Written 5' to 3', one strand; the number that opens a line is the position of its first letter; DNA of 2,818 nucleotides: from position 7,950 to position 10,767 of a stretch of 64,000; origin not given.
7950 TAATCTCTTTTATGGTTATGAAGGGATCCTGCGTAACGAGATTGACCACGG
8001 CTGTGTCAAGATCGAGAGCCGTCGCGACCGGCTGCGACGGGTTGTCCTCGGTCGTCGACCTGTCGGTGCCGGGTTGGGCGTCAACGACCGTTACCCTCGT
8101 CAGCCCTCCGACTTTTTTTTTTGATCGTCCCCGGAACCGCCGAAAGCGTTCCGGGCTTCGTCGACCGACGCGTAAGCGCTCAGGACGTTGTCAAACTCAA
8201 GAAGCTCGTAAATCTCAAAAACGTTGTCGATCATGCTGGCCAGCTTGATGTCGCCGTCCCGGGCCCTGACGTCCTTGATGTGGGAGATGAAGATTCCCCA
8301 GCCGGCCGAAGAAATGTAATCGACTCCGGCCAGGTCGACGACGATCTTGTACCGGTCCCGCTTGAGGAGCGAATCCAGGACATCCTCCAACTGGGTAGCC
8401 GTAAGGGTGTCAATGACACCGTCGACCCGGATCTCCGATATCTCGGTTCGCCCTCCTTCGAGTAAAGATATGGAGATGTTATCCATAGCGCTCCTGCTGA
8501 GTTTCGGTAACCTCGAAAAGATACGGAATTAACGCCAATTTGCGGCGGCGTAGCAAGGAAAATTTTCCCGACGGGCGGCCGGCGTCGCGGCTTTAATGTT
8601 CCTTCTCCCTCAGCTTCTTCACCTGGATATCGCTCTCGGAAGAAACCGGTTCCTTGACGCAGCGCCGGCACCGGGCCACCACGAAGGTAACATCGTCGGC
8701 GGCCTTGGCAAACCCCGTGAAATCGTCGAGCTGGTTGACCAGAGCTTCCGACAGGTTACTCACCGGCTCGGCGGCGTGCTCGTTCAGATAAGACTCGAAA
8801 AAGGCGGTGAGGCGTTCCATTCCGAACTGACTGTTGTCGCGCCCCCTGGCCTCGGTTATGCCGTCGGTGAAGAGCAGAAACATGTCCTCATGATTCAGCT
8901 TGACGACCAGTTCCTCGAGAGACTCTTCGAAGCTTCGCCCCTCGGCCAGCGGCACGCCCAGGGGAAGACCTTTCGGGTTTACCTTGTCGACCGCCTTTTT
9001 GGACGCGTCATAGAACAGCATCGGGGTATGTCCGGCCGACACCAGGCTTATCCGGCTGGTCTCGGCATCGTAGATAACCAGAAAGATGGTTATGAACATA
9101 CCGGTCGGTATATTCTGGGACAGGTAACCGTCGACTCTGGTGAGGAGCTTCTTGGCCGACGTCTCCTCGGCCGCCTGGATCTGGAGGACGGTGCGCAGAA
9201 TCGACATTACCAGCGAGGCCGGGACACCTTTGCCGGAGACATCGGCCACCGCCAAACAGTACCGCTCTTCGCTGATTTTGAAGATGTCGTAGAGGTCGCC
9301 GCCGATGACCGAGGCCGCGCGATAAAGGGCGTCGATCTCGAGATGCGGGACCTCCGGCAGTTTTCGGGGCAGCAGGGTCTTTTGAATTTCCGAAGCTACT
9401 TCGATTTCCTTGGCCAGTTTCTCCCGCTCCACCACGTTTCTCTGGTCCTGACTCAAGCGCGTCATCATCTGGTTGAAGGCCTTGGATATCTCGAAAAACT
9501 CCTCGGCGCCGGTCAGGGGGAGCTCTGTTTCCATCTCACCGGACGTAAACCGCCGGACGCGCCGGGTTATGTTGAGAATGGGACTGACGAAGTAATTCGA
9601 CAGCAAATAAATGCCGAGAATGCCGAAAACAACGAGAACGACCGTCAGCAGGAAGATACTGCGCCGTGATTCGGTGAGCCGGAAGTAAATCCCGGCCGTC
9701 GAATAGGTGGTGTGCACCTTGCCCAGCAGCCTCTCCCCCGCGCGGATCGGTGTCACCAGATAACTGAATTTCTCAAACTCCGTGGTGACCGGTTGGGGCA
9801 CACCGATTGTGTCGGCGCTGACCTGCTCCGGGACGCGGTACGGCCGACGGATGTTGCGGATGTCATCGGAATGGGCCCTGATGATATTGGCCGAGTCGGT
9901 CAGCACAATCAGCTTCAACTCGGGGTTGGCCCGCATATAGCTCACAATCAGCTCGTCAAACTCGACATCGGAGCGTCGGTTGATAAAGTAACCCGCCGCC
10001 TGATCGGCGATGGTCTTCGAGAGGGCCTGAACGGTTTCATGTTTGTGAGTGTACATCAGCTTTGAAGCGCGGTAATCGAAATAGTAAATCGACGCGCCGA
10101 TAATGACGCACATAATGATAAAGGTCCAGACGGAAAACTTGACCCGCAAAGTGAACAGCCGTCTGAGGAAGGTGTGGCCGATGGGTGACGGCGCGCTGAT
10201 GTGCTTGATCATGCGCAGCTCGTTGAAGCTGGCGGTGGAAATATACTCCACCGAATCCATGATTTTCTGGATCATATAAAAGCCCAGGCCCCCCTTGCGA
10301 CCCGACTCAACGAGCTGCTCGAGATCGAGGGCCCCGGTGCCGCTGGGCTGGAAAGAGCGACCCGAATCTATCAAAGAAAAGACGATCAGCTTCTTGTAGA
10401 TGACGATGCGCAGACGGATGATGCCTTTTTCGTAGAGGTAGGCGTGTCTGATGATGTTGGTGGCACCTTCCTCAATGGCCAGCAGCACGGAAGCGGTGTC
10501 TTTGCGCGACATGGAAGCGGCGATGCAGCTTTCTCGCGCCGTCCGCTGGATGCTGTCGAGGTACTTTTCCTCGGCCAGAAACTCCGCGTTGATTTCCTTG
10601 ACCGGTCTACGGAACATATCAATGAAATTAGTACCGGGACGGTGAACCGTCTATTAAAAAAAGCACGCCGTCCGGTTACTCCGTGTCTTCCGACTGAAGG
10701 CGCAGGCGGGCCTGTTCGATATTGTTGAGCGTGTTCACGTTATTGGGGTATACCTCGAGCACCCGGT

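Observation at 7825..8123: A10 run with a dnaX-type A_AAA_AAG slippery heptamer at the end of the STAS gene opens a 95-codon, coding-like -1 frame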

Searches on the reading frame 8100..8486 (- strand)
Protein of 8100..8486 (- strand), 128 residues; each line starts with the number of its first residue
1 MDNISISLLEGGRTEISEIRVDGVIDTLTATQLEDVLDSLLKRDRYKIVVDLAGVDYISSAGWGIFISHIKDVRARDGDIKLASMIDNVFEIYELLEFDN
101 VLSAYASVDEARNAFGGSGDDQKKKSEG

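Call 4: search_protein_families(library=pfam, proteins=[window:8100-8486:-], max_evalue=1)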
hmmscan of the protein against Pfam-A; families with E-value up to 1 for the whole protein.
window:8100-8486:- (128 aa): 3 families
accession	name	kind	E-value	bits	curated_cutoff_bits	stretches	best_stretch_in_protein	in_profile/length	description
PF01740.26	STAS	-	3.8e-15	56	22.6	1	15-111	9-106/106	STAS domain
PF13466.11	STAS_2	-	3.9e-07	30.6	29.2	1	19-95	1-76/80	STAS domain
PF11803.13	UXS1_N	-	0.0092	16.7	30.1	1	40-90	9-56/75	UDP-glucuronate decarboxylase N-terminal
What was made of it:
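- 8100..8486 (-): STAS (SpoIIAA/RsbV-type anti-sigma-factor antagonist) ORF in the zero frame. The 128-aa product ends ............, with the stop at 8100-8102. Pfam STAS E 3.8e-15 (call 4).
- Checked: The minus-strand STAS ORF is 8486..8100 (128 aa; Pfam STAS E 3.8e-15, call 4).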

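Call 7: find_encoding_contigs(protein=window:8103-8486:-, flank=6000, max_places=10)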
Protein window:8103-8486:- (128 aa): no gene with exactly this product is on record in the collection.
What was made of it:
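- Tried and rejected: An exact-sequence look-up of the window's STAS protein found no record, so no same-strain contigs could be compared (call 7).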

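Call 8: find_related_loci(query=window:8103-8486:-, collection=genome_contigs, flank=4000)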
Query window:8103-8486:- (128 aa) in genome_contigs; peptide patterns used: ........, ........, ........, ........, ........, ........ (x = any residue, [..] = any of these).
600 stretches matched a pattern (row limit reached: there are more); 27 encode a relative of the query (tblastn E <= 1e-3); 27 distinct loci.
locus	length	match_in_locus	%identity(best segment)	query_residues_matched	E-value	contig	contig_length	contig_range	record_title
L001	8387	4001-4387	77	1-126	1e-61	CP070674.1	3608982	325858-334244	MAG: Candidatus Zixiibacteriota bacterium isolate bin72 chromosome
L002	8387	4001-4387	78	1-126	5e-61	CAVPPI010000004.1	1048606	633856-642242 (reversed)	MAG: uncultured candidate division Zixibacteria bacterium isolate MFD09964.bin.1.280 genome assembly, contig: contig_263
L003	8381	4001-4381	73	1-126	6e-59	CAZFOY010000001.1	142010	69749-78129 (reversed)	MAG TPA_asm: uncultured Ignavibacteriales bacterium isolate binchicken_co224_254 genome assembly, contig: NODE_19_length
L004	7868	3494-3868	74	2-126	6e-59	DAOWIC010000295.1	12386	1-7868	MAG TPA_asm: Calditrichota bacterium isolate CSMAG_2033 CSMAG_2033_k141_561404_length_12386_cov_15.7376, whole genome sh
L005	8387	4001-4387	71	1-125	4e-56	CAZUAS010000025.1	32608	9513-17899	MAG TPA_asm: uncultured Ignavibacteriales bacterium isolate binchicken_co43_183 genome assembly, contig: NODE_2114_lengt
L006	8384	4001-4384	73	1-124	3e-56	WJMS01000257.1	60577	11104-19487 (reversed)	MAG: candidate division GN15 bacterium isolate Bin_052 k141_2917181, whole genome shotgun sequence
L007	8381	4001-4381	72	1-125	4e-55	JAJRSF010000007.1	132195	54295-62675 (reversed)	MAG: Candidatus Zixiibacteriota bacterium isolate Dive100_bin4.60 k141_123345, whole genome shotgun sequence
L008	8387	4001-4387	70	1-127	1e-54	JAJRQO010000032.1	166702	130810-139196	MAG: Candidatus Zixiibacteriota bacterium isolate Dive100_bin10.64 k141_917754, whole genome shotgun sequence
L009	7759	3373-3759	71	1-126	1e-54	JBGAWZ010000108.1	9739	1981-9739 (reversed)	MAG: Candidatus Zixiibacteriota bacterium isolate MAG_AAO_AS.78 AAOAS-78_scaffold_26570, whole genome shotgun sequence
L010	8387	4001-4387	71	1-126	1e-54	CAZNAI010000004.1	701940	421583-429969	MAG TPA_asm: uncultured Ignavibacteriales bacterium isolate binchicken_co200_62 genome assembly, contig: k141_1284727, w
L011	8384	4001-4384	71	1-125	2e-54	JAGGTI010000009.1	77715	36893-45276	MAG: Candidatus Zixiibacteriota bacterium isolate AUK044 PB_MANV_044_c_000000000004, whole genome shotgun sequence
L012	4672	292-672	69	1-127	1e-54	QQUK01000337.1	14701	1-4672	MAG: Calditrichaeota bacterium isolate CLD4 749, whole genome shotgun sequence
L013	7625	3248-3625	71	1-125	1e-53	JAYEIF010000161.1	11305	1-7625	MAG: Candidatus Zixiibacteriota bacterium isolate MAG198 MAG198_161, whole genome shotgun sequence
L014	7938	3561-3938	73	1-125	7e-54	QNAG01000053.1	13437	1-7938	MAG: Candidatus Zixiibacteriota bacterium isolate B120_G9 B120_Guay9_scaffold_04483, whole genome shotgun sequence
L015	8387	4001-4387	68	1-126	3e-53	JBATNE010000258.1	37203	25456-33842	MAG: Candidatus Zixiibacteriota bacterium isolate MFD10473_ilm_asm_bin15 k127_160916, whole genome shotgun sequence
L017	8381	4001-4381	72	1-125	1e-52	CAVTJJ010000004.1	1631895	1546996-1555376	MAG: uncultured candidate division Zixibacteria bacterium isolate MFD05942.bin.1.404 genome assembly, contig: contig_197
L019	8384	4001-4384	68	1-125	3e-52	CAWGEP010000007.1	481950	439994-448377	MAG: uncultured bacterium isolate MFD01872.bin.1.291 genome assembly, contig: contig_91735, whole genome shotgun sequenc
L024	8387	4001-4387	71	1-127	1e-51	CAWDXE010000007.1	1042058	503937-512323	MAG: uncultured candidate division Zixibacteria bacterium isolate MFD05942.bin.2.290 genome assembly, contig: contig_586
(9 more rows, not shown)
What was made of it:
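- Several loci (L002, L017, L019, L024) come from contigs whose names suggest long-read assemblies (call 8).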

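Call 43: find_related_loci(query=A3, collection=metagenome_contigs, flank=1500)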
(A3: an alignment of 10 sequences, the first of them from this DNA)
Query A3 (118 aa) in metagenome_contigs; peptide patterns used: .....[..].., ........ (x = any residue, [..] = any of these).
600 stretches matched a pattern (row limit reached: there are more); 465 encode a relative of the query (tblastn E <= 1e-3); the best 80 are kept; 80 distinct loci.
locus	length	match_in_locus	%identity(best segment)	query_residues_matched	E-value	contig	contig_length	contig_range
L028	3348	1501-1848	76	1-116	4e-57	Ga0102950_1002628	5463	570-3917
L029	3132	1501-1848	75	1-116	1e-56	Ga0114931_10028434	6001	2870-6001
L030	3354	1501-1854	75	1-118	3e-55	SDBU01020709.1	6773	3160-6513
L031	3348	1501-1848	78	1-115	3e-55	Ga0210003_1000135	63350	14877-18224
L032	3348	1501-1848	75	1-116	7e-54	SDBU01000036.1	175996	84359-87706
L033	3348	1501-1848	70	1-116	1e-53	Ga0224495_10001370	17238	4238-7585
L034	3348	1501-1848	74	1-116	1e-53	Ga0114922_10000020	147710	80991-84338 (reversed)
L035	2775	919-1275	71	1-118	1e-52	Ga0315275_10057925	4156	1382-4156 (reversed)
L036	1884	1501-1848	76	1-115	7e-53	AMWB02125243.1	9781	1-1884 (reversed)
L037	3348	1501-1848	75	1-115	1e-52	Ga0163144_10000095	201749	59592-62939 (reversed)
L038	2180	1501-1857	71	1-118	1e-52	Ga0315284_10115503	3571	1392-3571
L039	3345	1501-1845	72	2-116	3e-52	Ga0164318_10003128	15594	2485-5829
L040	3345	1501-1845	72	1-115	5e-52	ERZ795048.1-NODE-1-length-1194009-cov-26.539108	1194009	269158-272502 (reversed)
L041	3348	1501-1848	72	3-118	3e-52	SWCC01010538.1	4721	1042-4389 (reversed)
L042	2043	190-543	74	2-118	4e-52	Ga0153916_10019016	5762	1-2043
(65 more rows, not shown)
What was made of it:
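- Most come from contigs with MEGAHIT- or SPAdes-style names or from JGI metagenomes (calls 8, 43).
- Tried and rejected: An alignment of the STAS domain worked (call 43).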

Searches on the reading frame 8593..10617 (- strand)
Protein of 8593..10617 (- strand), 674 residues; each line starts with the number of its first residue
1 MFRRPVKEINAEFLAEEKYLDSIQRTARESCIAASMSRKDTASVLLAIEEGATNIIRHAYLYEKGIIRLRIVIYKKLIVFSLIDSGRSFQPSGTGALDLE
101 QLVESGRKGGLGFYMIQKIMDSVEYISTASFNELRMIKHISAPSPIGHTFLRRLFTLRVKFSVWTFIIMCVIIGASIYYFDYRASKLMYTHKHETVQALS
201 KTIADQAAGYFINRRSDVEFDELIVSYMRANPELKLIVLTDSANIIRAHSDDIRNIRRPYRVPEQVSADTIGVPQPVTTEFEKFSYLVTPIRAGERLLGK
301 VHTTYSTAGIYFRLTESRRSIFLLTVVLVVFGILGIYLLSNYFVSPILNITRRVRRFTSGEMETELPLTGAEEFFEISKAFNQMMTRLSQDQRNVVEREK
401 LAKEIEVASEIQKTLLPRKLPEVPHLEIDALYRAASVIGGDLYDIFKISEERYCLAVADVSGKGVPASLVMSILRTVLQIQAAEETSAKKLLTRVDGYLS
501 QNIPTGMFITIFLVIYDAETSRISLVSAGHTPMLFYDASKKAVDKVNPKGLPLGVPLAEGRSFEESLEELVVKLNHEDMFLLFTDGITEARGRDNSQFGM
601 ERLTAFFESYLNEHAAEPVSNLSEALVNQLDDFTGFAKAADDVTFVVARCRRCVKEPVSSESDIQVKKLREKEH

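Call 4: search_protein_families(library=pfam, proteins=[window:8593-10617:-], max_evalue=1)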
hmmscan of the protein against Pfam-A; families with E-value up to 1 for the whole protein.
window:8593-10617:- (674 aa): 4 families
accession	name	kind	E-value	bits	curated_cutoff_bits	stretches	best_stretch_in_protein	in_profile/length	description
PF07228.17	SpoIIE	-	1.2e-44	153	25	1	450-650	2-191/192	Stage II sporulation protein E (SpoIIE)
PF13581.12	HATPase_c_2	-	1.4e-19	70.8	27.4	1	14-138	2-127/127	Histidine kinase-like ATPase domain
PF00672.30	HAMP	-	1.7e-08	35.1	25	1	338-389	1-52/53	HAMP domain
PF17203.10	sCache_3_2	-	0.00032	21.2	28.4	1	194-315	12-136/140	Single cache domain 3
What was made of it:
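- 8593..10617 (-): Upstream gene in conserved synteny: an RsbW-type kinase domain (HATPase_c_2), sCache, HAMP and a SpoIIE/PP2C phosphatase in one 674-aa protein. It is the presumed kinase/phosphatase partner of the STAS domain. Pfam (call 4).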
